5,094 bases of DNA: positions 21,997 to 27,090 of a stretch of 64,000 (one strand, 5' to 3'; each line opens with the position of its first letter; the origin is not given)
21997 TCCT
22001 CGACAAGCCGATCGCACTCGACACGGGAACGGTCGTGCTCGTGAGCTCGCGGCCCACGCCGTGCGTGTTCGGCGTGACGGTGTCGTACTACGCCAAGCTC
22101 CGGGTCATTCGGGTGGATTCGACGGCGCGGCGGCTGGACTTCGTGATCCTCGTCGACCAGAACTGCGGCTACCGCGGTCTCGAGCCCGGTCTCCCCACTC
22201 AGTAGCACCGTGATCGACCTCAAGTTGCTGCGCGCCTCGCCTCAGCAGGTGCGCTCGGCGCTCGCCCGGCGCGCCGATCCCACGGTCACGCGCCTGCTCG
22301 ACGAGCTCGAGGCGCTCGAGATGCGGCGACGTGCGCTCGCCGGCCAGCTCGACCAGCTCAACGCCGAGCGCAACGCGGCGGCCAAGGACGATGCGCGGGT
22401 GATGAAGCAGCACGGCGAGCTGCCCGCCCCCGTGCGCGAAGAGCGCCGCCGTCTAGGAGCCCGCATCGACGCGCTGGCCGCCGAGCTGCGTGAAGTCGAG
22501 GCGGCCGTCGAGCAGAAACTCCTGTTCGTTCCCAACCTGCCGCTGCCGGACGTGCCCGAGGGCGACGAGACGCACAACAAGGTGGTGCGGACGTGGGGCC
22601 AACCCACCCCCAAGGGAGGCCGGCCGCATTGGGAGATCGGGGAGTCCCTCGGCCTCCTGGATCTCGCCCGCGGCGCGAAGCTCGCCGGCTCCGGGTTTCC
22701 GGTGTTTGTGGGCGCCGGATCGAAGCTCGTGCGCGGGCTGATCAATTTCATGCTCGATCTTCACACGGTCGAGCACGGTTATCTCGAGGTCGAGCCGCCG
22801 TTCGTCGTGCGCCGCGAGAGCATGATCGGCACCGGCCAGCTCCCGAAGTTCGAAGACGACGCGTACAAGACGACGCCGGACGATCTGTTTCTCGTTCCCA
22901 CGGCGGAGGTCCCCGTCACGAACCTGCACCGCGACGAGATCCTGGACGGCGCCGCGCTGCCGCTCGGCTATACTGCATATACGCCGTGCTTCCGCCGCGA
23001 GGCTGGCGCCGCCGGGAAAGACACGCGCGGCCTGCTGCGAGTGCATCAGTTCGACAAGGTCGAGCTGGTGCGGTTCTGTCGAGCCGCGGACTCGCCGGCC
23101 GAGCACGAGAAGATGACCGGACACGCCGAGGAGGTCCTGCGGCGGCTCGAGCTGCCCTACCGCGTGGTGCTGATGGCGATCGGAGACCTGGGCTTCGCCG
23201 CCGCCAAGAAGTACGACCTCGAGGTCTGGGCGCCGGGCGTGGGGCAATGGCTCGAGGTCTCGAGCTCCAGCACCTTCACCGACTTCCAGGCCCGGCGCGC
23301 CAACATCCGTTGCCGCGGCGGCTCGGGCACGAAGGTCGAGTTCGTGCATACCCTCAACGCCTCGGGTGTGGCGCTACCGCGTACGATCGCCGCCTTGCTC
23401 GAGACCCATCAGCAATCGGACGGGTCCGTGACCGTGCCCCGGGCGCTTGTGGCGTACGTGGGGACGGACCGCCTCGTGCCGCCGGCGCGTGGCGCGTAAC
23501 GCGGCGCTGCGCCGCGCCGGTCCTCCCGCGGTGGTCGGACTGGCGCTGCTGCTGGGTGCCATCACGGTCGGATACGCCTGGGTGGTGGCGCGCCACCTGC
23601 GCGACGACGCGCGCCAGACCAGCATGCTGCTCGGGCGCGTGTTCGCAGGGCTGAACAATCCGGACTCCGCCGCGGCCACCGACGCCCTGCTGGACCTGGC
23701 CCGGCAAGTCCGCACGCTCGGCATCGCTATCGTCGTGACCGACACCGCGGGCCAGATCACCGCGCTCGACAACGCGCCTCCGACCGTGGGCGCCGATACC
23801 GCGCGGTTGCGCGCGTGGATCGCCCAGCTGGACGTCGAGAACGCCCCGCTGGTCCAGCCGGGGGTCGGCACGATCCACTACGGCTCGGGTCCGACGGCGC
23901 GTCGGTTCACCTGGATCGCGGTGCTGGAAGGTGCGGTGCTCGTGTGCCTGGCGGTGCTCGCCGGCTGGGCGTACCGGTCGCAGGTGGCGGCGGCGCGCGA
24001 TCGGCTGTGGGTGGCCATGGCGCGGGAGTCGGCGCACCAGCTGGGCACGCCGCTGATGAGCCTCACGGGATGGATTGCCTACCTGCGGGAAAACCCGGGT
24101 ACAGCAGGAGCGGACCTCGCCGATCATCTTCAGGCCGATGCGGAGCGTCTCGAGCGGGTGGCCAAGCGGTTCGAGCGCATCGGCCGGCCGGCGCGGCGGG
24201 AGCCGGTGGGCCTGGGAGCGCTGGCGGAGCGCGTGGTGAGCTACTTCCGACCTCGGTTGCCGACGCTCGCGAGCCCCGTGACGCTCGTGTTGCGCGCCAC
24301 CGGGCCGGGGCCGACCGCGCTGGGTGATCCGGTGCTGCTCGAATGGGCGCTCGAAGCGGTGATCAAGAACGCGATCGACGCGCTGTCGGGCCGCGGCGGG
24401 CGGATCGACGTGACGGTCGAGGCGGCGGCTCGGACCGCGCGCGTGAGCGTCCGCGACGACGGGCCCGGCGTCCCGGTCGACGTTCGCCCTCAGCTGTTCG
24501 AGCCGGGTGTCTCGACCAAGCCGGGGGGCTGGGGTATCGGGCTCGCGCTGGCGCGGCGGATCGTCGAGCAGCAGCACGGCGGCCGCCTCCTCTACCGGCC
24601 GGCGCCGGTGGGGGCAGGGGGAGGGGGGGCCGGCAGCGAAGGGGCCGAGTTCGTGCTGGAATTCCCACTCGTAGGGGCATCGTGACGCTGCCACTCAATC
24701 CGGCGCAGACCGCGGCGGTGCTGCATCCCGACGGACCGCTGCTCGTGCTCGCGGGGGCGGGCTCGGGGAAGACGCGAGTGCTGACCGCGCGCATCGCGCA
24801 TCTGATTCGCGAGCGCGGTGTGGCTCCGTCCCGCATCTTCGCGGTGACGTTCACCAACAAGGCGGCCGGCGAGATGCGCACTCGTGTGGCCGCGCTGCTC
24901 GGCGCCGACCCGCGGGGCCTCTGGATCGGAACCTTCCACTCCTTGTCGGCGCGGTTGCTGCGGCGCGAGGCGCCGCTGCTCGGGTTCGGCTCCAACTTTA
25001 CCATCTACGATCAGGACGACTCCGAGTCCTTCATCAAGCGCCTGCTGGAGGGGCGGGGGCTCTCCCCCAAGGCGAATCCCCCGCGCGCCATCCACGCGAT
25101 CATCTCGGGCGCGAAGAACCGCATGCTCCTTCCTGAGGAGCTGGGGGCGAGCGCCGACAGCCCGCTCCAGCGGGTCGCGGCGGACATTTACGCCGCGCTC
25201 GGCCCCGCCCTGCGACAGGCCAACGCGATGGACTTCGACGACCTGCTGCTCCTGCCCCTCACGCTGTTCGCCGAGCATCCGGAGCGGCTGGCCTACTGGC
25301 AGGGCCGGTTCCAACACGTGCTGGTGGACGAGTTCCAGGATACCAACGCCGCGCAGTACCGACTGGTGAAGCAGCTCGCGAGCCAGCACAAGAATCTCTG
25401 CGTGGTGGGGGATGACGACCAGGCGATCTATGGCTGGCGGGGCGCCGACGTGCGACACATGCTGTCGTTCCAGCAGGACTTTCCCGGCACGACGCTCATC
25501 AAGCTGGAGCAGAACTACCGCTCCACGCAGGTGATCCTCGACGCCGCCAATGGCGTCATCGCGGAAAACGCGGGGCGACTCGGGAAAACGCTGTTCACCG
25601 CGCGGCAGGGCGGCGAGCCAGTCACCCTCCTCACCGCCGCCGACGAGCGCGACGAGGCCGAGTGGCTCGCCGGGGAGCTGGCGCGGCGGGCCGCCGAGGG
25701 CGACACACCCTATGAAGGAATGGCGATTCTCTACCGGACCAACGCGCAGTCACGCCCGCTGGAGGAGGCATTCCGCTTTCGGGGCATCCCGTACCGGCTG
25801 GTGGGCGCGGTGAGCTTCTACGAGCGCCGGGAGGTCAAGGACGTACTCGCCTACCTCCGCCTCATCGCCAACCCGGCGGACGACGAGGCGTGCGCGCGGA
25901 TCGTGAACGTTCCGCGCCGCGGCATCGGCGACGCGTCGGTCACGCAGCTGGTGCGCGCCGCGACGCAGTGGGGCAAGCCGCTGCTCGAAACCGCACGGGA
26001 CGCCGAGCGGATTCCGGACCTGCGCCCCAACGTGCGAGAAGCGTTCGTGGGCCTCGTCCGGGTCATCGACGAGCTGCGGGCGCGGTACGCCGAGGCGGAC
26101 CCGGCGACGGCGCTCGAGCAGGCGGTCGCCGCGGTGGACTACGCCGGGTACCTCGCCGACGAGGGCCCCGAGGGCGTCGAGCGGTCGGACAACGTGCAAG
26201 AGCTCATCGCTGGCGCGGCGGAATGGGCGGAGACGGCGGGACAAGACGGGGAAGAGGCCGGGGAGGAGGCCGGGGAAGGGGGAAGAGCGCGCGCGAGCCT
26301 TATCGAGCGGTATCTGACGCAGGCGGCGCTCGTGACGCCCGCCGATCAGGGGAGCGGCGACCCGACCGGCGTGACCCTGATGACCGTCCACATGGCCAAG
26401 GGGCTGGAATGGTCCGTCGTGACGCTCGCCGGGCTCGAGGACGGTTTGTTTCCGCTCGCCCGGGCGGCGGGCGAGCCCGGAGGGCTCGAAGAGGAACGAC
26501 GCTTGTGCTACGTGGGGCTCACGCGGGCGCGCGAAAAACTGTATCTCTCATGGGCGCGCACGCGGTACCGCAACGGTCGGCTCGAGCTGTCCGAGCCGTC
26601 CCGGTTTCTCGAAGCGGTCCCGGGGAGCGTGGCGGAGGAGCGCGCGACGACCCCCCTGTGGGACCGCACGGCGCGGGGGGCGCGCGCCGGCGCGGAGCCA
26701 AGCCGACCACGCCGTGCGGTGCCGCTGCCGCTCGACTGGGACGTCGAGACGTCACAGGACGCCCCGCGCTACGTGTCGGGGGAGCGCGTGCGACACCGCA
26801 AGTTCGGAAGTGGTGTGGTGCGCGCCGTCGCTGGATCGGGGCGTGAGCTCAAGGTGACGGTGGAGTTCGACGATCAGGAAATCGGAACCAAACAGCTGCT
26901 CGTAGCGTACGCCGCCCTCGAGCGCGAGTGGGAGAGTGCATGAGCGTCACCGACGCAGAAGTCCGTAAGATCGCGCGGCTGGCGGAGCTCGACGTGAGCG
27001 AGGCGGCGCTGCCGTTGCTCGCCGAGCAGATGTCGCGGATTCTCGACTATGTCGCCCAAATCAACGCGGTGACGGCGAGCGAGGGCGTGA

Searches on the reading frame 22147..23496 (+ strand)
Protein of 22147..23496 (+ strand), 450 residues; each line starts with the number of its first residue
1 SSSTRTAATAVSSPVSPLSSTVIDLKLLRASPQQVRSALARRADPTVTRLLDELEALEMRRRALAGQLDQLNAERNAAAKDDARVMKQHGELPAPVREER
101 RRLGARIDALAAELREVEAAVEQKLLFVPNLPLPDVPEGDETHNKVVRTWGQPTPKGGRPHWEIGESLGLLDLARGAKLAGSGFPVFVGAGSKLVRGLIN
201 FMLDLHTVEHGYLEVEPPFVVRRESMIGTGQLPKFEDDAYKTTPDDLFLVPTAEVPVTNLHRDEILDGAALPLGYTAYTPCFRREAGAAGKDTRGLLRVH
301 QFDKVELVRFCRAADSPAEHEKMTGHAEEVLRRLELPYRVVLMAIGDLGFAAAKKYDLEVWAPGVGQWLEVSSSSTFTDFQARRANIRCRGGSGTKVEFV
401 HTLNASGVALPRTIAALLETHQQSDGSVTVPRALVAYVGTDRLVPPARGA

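Call 45: search_protein_families(library=pfam, proteins=[window:22147-23496:+], max_evalue=0.0001)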
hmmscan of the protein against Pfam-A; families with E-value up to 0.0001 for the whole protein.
window:22147-23496:+ (450 aa): 2 families
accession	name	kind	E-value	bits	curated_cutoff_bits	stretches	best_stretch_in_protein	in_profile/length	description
PF00587.30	tRNA-synt_2b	-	5.7e-36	124.7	29.3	1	244-421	8-179/179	tRNA synthetase class II core domain (G, H, P, S and T)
PF02403.27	Seryl_tRNA_N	-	1.6e-18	67.3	28.2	1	22-132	1-108/108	Seryl-tRNA synthetase N-terminal domain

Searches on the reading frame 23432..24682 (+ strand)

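Call 45: search_protein_families(library=pfam, proteins=[window:23432-24682:+], max_evalue=0.0001)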
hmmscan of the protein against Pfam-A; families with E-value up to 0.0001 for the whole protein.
window:23432-24682:+ (417 aa): 2 families
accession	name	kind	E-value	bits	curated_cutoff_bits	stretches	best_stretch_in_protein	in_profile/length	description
PF02518.31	HATPase_c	-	6e-20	72.2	26.4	1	298-413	1-109/111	Histidine kinase-, DNA gyrase B-, and HSP90-like ATPase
PF13581.12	HATPase_c_2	-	6.6e-05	23.4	27.4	0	307-378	36-109/127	Histidine kinase-like ATPase domain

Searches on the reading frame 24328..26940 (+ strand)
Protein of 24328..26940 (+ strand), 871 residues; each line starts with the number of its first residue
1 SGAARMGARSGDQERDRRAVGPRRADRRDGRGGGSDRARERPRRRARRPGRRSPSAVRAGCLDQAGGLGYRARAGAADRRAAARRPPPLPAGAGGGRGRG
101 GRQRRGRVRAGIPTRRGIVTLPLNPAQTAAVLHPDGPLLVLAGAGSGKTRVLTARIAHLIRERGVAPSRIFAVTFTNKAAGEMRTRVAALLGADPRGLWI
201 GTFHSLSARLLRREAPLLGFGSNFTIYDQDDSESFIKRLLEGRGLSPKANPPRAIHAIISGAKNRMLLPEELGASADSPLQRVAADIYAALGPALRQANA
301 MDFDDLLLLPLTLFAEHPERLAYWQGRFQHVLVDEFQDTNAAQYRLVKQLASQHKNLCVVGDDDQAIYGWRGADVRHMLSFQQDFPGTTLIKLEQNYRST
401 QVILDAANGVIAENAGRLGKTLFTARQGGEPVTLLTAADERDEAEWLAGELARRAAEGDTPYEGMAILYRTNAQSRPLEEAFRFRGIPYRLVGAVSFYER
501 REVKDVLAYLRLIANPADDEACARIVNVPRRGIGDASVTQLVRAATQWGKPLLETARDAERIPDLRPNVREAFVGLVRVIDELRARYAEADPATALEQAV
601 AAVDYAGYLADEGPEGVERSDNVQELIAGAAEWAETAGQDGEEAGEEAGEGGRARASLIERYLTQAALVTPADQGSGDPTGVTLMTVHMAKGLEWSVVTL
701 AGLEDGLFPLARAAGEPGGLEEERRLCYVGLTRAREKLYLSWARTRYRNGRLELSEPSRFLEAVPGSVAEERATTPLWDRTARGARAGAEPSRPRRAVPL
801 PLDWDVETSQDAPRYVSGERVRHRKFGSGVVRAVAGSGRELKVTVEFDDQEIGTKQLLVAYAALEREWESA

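Call 45: search_protein_families(library=pfam, proteins=[window:24328-26940:+], max_evalue=0.0001)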
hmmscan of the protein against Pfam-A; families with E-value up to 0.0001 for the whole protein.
window:24328-26940:+ (871 aa): 7 families
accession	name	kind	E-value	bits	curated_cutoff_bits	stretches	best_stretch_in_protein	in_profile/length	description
PF00580.27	UvrD-helicase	-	1.7e-90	303.8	23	1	123-386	1-271/271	UvrD/REP helicase N-terminal domain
PF13361.12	UvrD_C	-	1.7e-69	235.3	25.6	1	391-744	1-349/350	UvrD-like helicase C-terminal domain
PF13245.12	AAA_19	-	2.2e-23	83.3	25.1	1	128-369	2-132/134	AAA domain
PF13538.12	UvrD_C_2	-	5e-09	36.3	27.4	1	682-740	2-51/52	UvrD-like helicase C-terminal domain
PF21196.3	PcrA_UvrD_tudor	-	1.2e-08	35.1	23.9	1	818-864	2-46/48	PcrA/UvrD tudor domain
PF13604.12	AAA_30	-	1.3e-06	28.8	27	0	123-187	2-66/191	AAA domain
PF01443.25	Viral_helicase1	-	4.5e-06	27.1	21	0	681-739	176-225/228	Viral superfamily 1 RNA helicase core domain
